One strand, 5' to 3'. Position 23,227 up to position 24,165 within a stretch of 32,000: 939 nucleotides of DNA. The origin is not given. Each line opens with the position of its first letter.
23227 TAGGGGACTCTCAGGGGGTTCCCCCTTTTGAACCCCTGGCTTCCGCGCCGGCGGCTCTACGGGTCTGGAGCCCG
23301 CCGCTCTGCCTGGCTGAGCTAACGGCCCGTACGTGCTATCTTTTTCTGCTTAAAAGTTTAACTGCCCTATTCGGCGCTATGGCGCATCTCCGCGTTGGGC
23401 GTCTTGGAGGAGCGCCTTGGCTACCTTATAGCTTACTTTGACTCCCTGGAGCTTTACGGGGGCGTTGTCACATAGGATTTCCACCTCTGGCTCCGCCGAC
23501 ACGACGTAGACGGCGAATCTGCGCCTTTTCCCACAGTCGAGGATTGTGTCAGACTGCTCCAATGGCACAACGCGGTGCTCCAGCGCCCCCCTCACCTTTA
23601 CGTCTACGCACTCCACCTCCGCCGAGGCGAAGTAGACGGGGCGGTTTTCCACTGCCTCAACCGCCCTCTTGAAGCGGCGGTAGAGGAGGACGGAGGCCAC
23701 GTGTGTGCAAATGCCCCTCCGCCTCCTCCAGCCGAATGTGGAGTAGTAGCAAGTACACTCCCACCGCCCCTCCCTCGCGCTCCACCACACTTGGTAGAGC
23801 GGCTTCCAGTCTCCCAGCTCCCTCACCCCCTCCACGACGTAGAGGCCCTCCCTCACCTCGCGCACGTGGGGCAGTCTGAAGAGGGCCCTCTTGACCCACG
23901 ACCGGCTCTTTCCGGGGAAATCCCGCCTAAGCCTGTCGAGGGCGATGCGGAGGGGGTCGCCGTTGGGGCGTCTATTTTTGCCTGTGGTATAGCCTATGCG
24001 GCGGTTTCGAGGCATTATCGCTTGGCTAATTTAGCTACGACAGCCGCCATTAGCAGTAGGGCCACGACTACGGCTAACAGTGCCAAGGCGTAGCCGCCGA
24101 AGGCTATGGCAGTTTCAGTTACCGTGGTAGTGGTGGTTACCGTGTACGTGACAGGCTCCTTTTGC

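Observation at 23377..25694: Three-gene operon beside tRNA-Trp: RadA-family recombinase, membrane-anchored extracellular nuclease, SWIM zinc-finger protein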

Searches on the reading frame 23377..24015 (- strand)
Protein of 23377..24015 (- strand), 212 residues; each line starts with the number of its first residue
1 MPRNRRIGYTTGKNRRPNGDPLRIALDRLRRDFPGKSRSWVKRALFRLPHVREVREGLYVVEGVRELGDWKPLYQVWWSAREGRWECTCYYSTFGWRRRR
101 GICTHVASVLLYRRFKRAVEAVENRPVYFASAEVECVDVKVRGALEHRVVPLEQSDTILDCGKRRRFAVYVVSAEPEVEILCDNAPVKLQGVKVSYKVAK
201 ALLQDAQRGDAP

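Call 4: search_protein_families(library=pfam, proteins=[window:23377-24015:-], max_evalue=0.1)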
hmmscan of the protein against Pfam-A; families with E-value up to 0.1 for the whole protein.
window:23377-24015:- (212 aa): 1 family
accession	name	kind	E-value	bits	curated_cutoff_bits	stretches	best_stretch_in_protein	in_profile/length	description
PF04434.22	SWIM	-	0.0063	16.5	19.6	1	74-112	1-36/38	SWIM zinc finger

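Call 5: search_protein_families(library=ncbifam, proteins=[window:23377-24015:-], max_evalue=0.1)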
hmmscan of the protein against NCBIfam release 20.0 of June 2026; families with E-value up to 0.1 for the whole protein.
window:23377-24015:- (212 aa): 0 families

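Call 19: find_homologous_proteins(query=window:23377-24015:-, max_evalue=0.001)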
Query window:23377-24015:- (212 aa): 222 proteins with E <= 0.001 among 648 candidates; the best 120 are listed.
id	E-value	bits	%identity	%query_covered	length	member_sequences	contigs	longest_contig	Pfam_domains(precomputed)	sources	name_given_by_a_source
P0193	4.3e-139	479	100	100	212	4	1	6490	-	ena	-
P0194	9.7e-133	458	96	100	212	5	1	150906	-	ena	-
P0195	3.3e-125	434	90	100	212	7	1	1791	-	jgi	-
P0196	3.0e-115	401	82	100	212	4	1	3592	-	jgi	-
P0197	3.8e-114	398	90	94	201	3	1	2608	-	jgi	-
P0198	1.5e-113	396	91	91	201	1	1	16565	-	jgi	-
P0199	2.6e-110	385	84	95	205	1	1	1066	-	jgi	-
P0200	1.1e-100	354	84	87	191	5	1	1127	-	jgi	-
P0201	7.2e-99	348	82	87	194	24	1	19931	-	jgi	-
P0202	5.8e-98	345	80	90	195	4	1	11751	-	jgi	-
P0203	1.6e-97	343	79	90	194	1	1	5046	-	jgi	-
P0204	3.3e-97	342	79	90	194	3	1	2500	-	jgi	-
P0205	8.7e-97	341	77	90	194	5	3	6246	-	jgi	-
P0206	4.8e-96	339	78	88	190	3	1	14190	-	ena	-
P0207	7.2e-96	338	78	88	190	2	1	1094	-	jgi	-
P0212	9.9e-75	269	63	88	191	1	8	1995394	-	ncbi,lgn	ncbi:MAG: hypothetical protein QXP98_01010 [Thermoproteus sp.]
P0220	1.9e-53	199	53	90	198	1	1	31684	-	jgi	jgi:hypothetical protein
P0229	7.9e-53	197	55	78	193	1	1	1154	PF04434.23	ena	-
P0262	1.3e-51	193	54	90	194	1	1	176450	-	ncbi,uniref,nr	ncbi:SWIM zinc finger family protein [Pyrobaculum sp. 3827-6]|uniref:SWIM zinc finger family protein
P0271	2.0e-51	193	52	91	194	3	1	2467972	-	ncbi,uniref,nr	ncbi:hypothetical protein [Pyrobaculum ferrireducens]|uniref:SWIM-type domain-containing protein n=1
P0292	1.2e-50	190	50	87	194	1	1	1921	PF04434.23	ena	-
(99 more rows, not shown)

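Call 21: find_encoding_contigs(protein=P0271, flank=6000, max_places=1)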
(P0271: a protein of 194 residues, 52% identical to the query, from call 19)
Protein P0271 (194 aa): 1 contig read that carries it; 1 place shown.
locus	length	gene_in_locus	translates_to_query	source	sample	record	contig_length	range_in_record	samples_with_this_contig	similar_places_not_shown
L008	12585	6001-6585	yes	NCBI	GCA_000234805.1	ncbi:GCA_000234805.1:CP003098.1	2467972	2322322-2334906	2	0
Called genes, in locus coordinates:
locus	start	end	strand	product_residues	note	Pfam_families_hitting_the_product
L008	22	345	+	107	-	-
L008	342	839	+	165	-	-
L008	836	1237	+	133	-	-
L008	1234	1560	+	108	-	-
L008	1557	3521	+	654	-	PF01935:DUF87, PF05872:HerA_C (faint)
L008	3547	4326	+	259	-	-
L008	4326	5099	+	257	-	-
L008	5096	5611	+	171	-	PF13401:AAA_22 (weak)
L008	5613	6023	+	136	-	-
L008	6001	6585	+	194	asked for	-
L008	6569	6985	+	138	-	-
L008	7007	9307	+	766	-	-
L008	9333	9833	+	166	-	-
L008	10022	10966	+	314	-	PF00154:RecA_N (weak), PF08423:Rad51, PF06745:ATPase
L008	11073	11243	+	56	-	-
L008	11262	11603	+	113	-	-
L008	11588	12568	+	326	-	-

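Call 22: find_encoding_contigs(protein=P0220, flank=6000, max_places=1)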
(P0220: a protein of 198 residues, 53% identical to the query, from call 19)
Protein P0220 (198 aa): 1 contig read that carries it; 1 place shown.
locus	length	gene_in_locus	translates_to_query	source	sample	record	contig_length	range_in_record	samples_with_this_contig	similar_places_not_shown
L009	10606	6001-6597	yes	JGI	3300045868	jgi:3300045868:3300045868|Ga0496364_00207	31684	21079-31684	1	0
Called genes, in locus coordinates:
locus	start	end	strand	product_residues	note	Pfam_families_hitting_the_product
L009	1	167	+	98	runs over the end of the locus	-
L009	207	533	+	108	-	-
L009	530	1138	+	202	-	-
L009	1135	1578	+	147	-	-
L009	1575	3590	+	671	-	PF01580:FtsK_SpoIIIE (faint), PF01935:DUF87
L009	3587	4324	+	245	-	-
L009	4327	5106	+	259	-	-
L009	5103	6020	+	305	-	PF13191:AAA_16 (weak), PF13401:AAA_22 (faint)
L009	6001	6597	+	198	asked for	-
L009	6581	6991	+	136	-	-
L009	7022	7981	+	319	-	PF00154:RecA_N (weak), PF08423:Rad51, PF06745:ATPase, PF13481:AAA_25 (weak)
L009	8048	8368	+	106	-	-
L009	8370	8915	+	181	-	-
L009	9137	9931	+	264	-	-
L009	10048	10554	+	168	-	-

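Call 23: find_encoding_contigs(protein=P0212, flank=6000, max_places=2)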
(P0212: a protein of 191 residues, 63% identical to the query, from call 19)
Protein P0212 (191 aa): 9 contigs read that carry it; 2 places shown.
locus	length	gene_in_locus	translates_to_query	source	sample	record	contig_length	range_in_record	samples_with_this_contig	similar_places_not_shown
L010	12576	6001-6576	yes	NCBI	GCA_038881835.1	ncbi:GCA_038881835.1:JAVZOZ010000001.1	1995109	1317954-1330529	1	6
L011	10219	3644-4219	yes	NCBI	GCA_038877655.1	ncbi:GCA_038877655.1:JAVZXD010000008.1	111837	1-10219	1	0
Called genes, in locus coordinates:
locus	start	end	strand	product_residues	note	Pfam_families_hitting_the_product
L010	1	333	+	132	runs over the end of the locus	-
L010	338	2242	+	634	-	PF01580:FtsK_SpoIIIE (faint), PF01935:DUF87, PF05872:HerA_C (faint), PF12846:AAA_10 (faint), PF19044:P-loop_TraG (faint)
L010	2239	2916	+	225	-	-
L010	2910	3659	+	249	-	-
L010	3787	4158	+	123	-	-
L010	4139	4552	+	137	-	-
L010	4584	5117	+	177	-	-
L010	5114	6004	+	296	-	PF13191:AAA_16, PF13401:AAA_22 (faint)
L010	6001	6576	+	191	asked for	-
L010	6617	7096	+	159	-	-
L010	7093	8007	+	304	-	-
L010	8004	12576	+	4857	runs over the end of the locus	-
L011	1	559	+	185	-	?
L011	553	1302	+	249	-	-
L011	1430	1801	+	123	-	-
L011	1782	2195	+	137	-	-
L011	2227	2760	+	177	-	-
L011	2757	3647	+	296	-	PF13191:AAA_16, PF13401:AAA_22 (faint)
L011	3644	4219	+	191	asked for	-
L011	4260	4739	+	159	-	-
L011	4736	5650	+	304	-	-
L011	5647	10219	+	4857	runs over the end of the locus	-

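Call 30: search_protein_families(library=pfam, proteins=[L009:207-533:+, L009:530-1138:+, L009:1135-1578:+, L009:1575-3590:+, L009:3587-4324:+, L009:4327-5106:+, L009:5103-6020:+, L009:6581-6991:+, L009:8048-8368:+, L009:8370-8915:+], max_evalue=0.05)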
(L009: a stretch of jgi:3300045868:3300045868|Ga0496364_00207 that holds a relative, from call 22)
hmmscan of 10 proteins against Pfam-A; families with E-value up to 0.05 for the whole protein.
L009:207-533:+ (108 aa): 0 families

L009:530-1138:+ (202 aa): 2 families
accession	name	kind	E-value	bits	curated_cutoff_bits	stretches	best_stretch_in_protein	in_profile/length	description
PF01656.29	CbiA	-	0.00076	19.9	25.4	1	6-133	3-82/125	CobQ/CobB/MinD/ParA nucleotide binding domain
PF10609.15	ParA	-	0.042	13.7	27.1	0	9-49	11-52/246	NUBPL iron-transfer P-loop NTPase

L009:1135-1578:+ (147 aa): 0 families

L009:1575-3590:+ (671 aa): 8 families
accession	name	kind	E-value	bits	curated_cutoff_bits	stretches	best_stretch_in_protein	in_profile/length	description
PF01935.23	DUF87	-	9.7e-14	52.4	23.2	1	361-427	13-81/220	Helicase HerA, central domain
PF01580.24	FtsK_SpoIIIE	-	4.8e-06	26.6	24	1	353-411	22-81/221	FtsK/SpoIIIE family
PF13401.12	AAA_22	-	9.2e-05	23.2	27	1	374-424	8-58/130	AAA domain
PF12846.13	AAA_10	-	0.0016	18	27.5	0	372-413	22-61/362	AAA-like domain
PF19044.6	P-loop_TraG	-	0.0041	16.3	25.8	1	359-425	10-81/413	TraG P-loop domain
PF13191.12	AAA_16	-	0.027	15.4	32.6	0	375-536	28-140/167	AAA ATPase domain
PF10412.15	TrwB_AAD_bind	-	0.033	13.5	20.5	0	371-415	15-57/387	Type IV secretion-system coupling protein DNA-binding domain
PF25199.1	nSTAND_NTPase5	-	0.037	14.3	34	0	374-412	44-81/145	Novel STAND NTPase 5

L009:3587-4324:+ (245 aa): 0 families

L009:4327-5106:+ (259 aa): 0 families

L009:5103-6020:+ (305 aa): 13 families
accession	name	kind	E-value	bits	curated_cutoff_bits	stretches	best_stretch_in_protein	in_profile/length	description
PF13191.12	AAA_16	-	2.2e-07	32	32.6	1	15-200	23-144/167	AAA ATPase domain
PF13401.12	AAA_22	-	4.4e-06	27.5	27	1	16-205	5-97/130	AAA domain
PF00437.27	T2SSE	-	0.0023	17.1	24.9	0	13-43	139-169/370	Type II/IV secretion system protein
PF00270.35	DEAD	-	0.0084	16.3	26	0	177-222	105-152/167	DEAD/DEAH box helicase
PF20720.3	nSTAND3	-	0.011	15.9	27.2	0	16-55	17-57/155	Novel STAND NTPase 3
PF01935.23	DUF87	-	0.012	16.2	23.2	1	20-170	27-206/220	Helicase HerA, central domain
PF12775.13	AAA_7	-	0.014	15.3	25.8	1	3-44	20-61/181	P-loop containing dynein motor region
PF13555.12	AAA_29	-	0.015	15.5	27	0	15-33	21-39/61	P-loop containing region of AAA domain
PF12846.13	AAA_10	-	0.017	14.6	27.5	0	190-232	242-284/362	AAA-like domain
PF00004.35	AAA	-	0.024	15.5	21.2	0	19-38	1-20/131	ATPase family associated with various cellular activities (AAA)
PF01078.27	Mg_chelatase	-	0.029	14.2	20.3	0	11-36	17-42/207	Magnesium chelatase, subunit ChlI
PF10412.15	TrwB_AAD_bind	-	0.037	13.4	20.5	0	16-57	15-57/387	Type IV secretion-system coupling protein DNA-binding domain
PF02492.25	cobW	-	0.038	14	20.7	0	19-50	3-36/180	CobW/HypB/UreG, nucleotide-binding domain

L009:6581-6991:+ (136 aa): 0 families

L009:8048-8368:+ (106 aa): 0 families

L009:8370-8915:+ (181 aa): 0 families

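Call 32: find_related_loci(query=A1, collection=genome_contigs, flank=10000)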
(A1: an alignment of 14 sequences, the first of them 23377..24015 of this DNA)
Query A1 (212 aa) in genome_contigs; peptide patterns used: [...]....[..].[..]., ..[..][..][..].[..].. (x = any residue, [..] = any of these).
88 stretches matched a pattern; 20 encode a relative of the query (tblastn E <= 1e-3); 20 distinct loci.
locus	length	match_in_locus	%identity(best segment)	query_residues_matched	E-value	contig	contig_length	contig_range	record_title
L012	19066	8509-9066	60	20-205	2e-74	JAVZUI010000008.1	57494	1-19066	MAG: Pyrobaculum sp. isolate DRTY-8_201808_bins_12 DRTY-8_201808_bins_12_scaffold_8, whole genome shotgun sequence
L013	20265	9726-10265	59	22-201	3e-69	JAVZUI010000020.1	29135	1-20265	MAG: Pyrobaculum sp. isolate DRTY-8_201808_bins_12 DRTY-8_201808_bins_12_scaffold_20, whole genome shotgun sequence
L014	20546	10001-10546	53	21-204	9e-54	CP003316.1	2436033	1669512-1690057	Pyrobaculum oguniense TE7, complete genome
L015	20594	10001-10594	47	15-210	1e-51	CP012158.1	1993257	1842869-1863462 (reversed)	Pyrobaculum sp. WP30, complete genome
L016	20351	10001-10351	67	20-136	3e-51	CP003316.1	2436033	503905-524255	Pyrobaculum oguniense TE7, complete genome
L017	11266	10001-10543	49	23-204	1e-48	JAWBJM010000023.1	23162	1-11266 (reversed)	MAG: Pyrobaculum sp. isolate GMQS_201907_bins_3 GMQS_201907_bins_3_scaffold_23, whole genome shotgun sequence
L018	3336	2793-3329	48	17-191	2e-40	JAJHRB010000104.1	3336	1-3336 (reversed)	MAG: Thermoproteaceae archaeon isolate Bin S10 scaffold_7927_c1, whole genome shotgun sequence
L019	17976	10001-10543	48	25-208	4e-39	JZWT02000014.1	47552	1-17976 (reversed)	MAG: Thermoproteus sp. AZ2 NODE_35_length_47552_cov_6.001117, whole genome shotgun sequence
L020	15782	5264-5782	46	26-205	1e-36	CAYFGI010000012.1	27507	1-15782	MAG TPA_asm: uncultured Thermoproteaceae archaeon isolate DRP004690_co1_28 genome assembly, contig: NODE_92_length_27507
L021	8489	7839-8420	53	15-204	2e-52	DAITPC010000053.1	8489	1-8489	MAG TPA_asm: Pyrobaculum sp. isolate CTOTU25734 NODE_544_length_8489_cov_126.499289, whole genome shotgun sequence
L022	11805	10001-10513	45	26-205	7e-31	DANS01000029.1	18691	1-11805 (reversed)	MAG TPA_asm: Thermoproteus sp. UBA157 UBA157_contig_3520, whole genome shotgun sequence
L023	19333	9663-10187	46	26-205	1e-30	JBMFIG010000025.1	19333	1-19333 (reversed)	MAG: Thermoproteus sp. isolate KM4324-17 NODE_25_length_19333_cov_10.494210, whole genome shotgun sequence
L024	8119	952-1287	45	22-138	2e-27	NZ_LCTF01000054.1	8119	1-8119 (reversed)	Caldivirga sp. MU80 contig_258, whole genome shotgun sequence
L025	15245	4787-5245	38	24-178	6e-22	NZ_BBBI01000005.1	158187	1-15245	Vulcanisaeta distributa JCM 11216, whole genome shotgun sequence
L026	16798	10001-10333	46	5-114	6e-22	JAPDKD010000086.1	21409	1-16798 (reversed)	MAG: archaeon isolate S6B1_HD70 c_000000000698, whole genome shotgun sequence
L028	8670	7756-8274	54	6-184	1e-53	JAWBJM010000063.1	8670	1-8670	MAG: Pyrobaculum sp. isolate GMQS_201907_bins_3 GMQS_201907_bins_3_scaffold_63, whole genome shotgun sequence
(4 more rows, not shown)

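Call 55: search_protein_families(library=padloc, proteins=[window:23377-24015:-, L009:1575-3590:+, L009:3587-4324:+, L009:4327-5106:+, L009:6581-6991:+, L009:7022-7981:+, L009:530-1138:+], max_evalue=0.01)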
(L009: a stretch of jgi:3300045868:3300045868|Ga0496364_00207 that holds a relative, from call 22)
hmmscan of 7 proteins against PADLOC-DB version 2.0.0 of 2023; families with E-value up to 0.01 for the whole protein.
window:23377-24015:- (212 aa): 0 families

L009:1575-3590:+ (671 aa): 13 families
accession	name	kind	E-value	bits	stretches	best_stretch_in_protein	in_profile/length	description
PDLC04105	HerA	-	5e-18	63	2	361-427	156-220/576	-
PDLC04103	HerA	-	6.5e-13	45.9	2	361-419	162-218/579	-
PDLC04140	mad8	-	8.8e-13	46.4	1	351-592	4-245/314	mads_8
PDLC02185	HerA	-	3.1e-11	40.7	2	348-415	139-207/585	-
PDLC04100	HerA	-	2.4e-10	37.7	1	350-417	141-208/580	-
PDLC01055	HerA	-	3.2e-08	30.8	1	321-417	119-203/532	Type III coevolved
PDLC04101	HerA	-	6.7e-08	29.7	1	368-425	165-220/400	-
PDLC04107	HerA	-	3.2e-07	27.7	1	372-421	170-219/306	-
PDLC04102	HerA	-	4.4e-06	23.3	1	361-416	165-226/654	-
PDLC04098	HerA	-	1.1e-05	22.2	1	360-428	163-241/686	-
PDLC04099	HerA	-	1.8e-05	22.1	1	372-416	170-213/214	-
PDLC04104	HerA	-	3.9e-05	20.6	1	512-597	205-286/379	-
PDLC04106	HerA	-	0.0019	14.8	0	362-414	166-222/667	-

L009:3587-4324:+ (245 aa): 0 families

L009:4327-5106:+ (259 aa): 0 families

L009:6581-6991:+ (136 aa): 0 families

L009:7022-7981:+ (319 aa): 0 families

L009:530-1138:+ (202 aa): 0 families

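Call 56: search_solved_structures(query=L009:207-533:+, max_evalue=1)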
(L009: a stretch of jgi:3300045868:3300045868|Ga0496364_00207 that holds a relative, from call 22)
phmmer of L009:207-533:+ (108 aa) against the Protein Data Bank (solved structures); distinct sequences matched with E-value up to 1: 2.
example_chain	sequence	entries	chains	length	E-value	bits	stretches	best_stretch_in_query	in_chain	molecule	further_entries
4rv1_A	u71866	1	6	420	0.0026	21.4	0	42-79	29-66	Engineered Protein OR497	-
4hxt_A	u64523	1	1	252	0.017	18.8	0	42-79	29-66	De Novo Protein OR329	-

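Call 57: search_solved_structures(query=L009:1135-1578:+, max_evalue=1)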
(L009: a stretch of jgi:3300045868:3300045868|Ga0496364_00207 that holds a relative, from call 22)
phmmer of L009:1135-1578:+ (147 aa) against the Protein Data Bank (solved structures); distinct sequences matched with E-value up to 1: 76 (the best 60 are shown).
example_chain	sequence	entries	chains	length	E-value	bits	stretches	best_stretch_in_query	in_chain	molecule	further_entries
2xeh_A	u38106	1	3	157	2.1e-05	27.4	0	103-127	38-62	NI3C MUT6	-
2xee_A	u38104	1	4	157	2.2e-05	27.4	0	103-127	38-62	NI3C DARPIN MUTANT5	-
2qyj_A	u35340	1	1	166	2.9e-05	27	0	103-127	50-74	ankyrin NI3C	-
9gtk_B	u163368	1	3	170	0.00055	22.8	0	105-131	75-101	DARPin 784_F5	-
6fpa_A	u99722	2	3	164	0.0053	19.6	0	104-127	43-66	DARPin 1238_G01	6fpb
4k5b_A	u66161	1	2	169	0.0067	19.3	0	104-127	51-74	Apoptosis regulator BCL-W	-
7ujj_G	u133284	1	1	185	0.0076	19.1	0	87-127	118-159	DARPin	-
7p3i_B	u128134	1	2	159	0.015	18.2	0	107-127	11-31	Darpin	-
7b4w_A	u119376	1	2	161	0.017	18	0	105-127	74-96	Broadly neutralizing DARPin bnD.3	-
9qwm_B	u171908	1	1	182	0.023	17.6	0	104-129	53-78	Darpin G11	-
5gik_A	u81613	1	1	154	0.023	17.6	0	87-127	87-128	Artificial ankyrin repeat protein_Ank(GAG)1D4 mutant -S45Y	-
7b4t_A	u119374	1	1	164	0.028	17.3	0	105-131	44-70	Broadly neutralizing DARPin bnD.1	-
6agi_A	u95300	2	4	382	0.029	17.2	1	21-117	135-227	Calcium uptake protein 3, mitochondrial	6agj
5le9_A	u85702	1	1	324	0.035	17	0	103-127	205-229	DD_Off7_09_3G124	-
5lel_A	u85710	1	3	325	0.036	16.9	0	90-127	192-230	DD_Off7_10_3G124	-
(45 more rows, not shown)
